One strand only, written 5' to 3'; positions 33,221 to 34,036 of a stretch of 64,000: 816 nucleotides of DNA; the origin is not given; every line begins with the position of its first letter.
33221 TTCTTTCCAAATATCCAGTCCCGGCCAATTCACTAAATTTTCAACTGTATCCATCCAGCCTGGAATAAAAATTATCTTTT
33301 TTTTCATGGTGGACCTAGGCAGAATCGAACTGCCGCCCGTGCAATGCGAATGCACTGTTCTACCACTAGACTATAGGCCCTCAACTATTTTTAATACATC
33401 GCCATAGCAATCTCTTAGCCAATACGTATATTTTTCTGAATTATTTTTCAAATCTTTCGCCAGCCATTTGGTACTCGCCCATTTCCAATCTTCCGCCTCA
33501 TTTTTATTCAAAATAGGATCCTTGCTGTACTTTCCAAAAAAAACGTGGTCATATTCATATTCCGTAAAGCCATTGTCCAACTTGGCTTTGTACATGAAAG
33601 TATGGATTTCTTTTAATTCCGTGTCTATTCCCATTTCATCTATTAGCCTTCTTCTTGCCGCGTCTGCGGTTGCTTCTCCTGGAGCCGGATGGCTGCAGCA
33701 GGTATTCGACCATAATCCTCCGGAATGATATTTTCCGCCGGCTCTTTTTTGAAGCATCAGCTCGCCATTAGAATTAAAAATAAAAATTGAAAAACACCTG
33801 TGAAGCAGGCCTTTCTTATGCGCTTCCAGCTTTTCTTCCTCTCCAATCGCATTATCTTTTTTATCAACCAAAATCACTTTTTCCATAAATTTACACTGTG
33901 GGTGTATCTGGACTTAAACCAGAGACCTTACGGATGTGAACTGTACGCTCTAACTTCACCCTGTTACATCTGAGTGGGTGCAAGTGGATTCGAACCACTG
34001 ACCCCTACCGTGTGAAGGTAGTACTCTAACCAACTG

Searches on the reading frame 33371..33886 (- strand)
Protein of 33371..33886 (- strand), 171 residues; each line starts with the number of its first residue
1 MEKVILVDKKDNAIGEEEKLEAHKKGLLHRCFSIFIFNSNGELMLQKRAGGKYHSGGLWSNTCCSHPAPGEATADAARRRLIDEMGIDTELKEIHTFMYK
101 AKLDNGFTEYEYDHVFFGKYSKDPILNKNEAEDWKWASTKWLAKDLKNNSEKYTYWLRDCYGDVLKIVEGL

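Call 8: search_protein_families(library=pfam, proteins=[window:33371-33886:-], max_evalue=0.01)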
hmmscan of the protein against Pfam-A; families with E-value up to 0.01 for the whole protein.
window:33371-33886:- (171 aa): 1 family
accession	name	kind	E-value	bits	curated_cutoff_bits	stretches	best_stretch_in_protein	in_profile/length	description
PF00293.34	NUDIX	-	7.9e-18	65.2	21.1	1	28-156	2-133/134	NUDIX domain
